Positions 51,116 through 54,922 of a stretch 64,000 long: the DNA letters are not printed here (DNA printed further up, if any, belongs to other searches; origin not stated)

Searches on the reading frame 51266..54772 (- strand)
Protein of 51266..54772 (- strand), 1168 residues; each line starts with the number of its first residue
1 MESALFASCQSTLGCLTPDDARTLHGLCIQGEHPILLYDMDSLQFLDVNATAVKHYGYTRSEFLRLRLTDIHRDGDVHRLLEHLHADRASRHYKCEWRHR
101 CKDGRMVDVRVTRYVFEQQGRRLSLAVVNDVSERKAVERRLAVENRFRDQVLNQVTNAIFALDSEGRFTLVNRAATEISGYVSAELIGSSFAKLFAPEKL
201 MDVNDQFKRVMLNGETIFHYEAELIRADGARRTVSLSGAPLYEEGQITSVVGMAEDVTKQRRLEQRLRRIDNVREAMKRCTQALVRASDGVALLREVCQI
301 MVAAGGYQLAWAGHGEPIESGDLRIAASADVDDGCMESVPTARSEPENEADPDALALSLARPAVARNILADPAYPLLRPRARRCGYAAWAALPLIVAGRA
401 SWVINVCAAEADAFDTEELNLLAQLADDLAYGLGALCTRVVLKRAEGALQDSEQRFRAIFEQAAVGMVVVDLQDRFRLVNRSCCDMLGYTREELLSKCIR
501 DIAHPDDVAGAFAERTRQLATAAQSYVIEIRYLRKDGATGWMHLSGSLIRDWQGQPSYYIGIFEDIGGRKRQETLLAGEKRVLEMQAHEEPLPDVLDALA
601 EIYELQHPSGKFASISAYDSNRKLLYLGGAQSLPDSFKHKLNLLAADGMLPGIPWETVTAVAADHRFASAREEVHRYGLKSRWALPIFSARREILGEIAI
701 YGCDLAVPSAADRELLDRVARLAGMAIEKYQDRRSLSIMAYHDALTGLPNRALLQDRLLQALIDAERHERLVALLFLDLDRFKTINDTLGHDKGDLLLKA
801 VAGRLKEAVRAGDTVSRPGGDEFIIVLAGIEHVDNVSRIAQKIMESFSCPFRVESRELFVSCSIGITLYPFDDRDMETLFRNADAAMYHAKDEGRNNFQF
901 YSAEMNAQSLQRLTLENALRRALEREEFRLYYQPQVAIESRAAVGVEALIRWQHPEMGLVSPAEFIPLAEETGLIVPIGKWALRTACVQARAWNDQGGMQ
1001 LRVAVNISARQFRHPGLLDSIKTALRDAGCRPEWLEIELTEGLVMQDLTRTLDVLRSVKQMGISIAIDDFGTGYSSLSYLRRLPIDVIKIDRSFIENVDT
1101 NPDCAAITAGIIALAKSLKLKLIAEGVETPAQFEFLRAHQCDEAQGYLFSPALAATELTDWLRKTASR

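Call 64: search_protein_families(library=pfam, proteins=[window:51266-54772:-], max_evalue=0.00001)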
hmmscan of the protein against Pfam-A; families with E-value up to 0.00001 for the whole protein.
window:51266-54772:- (1168 aa): 10 families
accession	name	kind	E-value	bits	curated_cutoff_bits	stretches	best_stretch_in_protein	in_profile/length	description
PF00563.25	EAL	-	5.6e-79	265.3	31.3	1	917-1151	2-235/236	EAL domain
PF00990.26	GGDEF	-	1.8e-50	171.3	23.8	1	740-897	1-161/161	Diguanylate cyclase, GGDEF domain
PF00989.32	PAS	-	1.5e-38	131.7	22.6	2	147-257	2-113/113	PAS fold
PF13426.13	PAS_9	-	7.7e-37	126.1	27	3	465-566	2-101/103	PAS domain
PF08447.18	PAS_3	-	7.9e-36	122.7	25.6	2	479-562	4-88/89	PAS fold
PF08448.16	PAS_4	-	6.5e-31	107.3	23.1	2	152-262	1-110/110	PAS fold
PF13188.13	PAS_8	-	5.8e-21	74.1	21.8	1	454-506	1-53/65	PAS domain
PF13185.12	GAF_2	-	2.5e-15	57.3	28.6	1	293-430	7-132/136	GAF domain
PF01590.32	GAF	-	1.1e-13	52.3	22.4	0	338-430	35-130/133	GAF domain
PF14598.12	PAS_11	-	5.9e-08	33.1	25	0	160-216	6-62/109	PAS domain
